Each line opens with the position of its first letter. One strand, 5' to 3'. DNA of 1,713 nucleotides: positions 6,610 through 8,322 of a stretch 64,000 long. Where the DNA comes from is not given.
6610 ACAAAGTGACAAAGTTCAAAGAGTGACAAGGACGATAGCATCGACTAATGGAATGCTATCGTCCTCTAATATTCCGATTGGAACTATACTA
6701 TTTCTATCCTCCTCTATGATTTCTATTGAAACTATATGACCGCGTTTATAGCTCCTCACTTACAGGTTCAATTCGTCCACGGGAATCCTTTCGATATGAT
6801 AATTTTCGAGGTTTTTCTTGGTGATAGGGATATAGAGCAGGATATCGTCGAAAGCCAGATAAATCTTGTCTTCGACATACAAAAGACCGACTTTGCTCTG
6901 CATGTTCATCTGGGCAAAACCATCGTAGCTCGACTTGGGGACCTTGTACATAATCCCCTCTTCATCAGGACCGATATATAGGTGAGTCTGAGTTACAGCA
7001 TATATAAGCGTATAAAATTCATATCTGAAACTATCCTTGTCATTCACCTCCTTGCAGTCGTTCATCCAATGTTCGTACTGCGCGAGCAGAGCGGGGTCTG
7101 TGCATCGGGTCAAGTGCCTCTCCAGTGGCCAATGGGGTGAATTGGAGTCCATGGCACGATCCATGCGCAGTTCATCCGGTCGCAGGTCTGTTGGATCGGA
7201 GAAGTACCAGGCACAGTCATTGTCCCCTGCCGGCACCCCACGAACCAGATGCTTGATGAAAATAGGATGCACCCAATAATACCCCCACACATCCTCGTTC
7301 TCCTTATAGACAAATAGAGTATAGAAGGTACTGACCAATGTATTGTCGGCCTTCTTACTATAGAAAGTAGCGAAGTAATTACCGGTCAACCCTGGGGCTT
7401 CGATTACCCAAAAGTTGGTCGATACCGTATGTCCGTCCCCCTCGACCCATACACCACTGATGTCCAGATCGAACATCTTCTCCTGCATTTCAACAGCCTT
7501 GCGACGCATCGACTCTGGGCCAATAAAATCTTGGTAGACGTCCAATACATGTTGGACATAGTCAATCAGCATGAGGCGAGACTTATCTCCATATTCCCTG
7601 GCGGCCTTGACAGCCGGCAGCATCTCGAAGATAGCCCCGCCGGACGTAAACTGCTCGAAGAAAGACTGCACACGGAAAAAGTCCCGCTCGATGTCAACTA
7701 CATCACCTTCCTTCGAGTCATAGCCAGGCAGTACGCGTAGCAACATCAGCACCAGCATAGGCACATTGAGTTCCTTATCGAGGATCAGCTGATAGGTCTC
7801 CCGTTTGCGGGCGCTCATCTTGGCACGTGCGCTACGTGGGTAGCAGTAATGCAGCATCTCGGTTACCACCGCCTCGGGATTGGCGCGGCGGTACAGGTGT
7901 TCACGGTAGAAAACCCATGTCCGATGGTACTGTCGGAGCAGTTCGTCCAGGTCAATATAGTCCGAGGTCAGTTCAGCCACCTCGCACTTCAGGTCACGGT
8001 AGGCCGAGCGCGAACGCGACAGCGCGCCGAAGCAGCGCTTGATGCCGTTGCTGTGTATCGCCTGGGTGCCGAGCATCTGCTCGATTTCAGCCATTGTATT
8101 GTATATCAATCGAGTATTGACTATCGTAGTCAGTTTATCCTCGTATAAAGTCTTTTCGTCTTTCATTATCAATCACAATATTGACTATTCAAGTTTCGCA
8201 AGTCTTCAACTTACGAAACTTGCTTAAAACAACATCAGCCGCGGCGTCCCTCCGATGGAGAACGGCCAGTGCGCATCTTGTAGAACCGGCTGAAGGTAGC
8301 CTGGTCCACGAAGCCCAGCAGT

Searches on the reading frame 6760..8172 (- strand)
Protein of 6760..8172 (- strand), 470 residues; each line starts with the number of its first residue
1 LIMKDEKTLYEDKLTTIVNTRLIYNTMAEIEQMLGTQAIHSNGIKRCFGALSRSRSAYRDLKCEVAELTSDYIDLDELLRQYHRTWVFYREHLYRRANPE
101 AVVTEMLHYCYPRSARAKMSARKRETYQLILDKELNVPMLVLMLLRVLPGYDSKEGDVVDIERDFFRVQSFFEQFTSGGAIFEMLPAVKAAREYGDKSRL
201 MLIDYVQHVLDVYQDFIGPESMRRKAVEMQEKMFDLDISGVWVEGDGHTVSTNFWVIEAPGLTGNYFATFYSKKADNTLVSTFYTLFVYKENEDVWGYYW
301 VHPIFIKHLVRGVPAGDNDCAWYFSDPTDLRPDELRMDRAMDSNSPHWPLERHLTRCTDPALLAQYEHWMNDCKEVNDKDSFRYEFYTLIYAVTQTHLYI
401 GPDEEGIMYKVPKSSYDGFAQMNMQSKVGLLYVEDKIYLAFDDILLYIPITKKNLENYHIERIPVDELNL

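Call 18: search_protein_families(library=pfam, proteins=[window:6760-8172:-])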
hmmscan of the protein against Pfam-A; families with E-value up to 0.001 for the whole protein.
window:6760-8172:- (470 aa): 0 families

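Call 51: find_homologous_proteins(query=window:6760-8172:-, max_evalue=1e-20)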
Query window:6760-8172:- (470 aa): 92 proteins with E <= 1e-20 among 5098 candidates.
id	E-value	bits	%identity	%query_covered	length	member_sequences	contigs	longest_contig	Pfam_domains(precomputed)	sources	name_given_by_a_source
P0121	0.0e+0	1040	100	94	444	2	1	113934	-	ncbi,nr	ncbi:MAG: hypothetical protein K6E86_07000 [Bacteroidales bacterium]|nr:hypothetical protein [Bacter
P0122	7.8e-132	458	45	98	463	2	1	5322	-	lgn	-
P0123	1.9e-131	457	47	98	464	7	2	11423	-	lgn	-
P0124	1.2e-128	448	44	97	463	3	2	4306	-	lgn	-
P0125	2.5e-127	444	44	99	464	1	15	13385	-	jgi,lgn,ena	-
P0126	7.5e-127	442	45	98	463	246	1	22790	-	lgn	-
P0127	1.0e-126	442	43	98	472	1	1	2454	-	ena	-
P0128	1.6e-126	441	45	98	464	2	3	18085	-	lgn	-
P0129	1.9e-126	441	44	98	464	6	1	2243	-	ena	-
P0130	2.4e-126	440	45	98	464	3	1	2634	-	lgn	-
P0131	2.5e-125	437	43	98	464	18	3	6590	-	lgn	-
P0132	2.6e-125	437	45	98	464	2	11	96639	-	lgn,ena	-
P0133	3.3e-125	437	44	98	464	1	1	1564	-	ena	-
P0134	4.5e-125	436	44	98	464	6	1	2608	-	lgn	-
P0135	9.2e-125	435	45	98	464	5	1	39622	-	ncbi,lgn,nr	ncbi:MAG: hypothetical protein MJZ60_01955 [Bacteroidaceae bacterium]|nr:hypothetical protein [Bacte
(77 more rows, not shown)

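Call 91: find_encoding_contigs(protein=P0121, flank=10000, max_places=1)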
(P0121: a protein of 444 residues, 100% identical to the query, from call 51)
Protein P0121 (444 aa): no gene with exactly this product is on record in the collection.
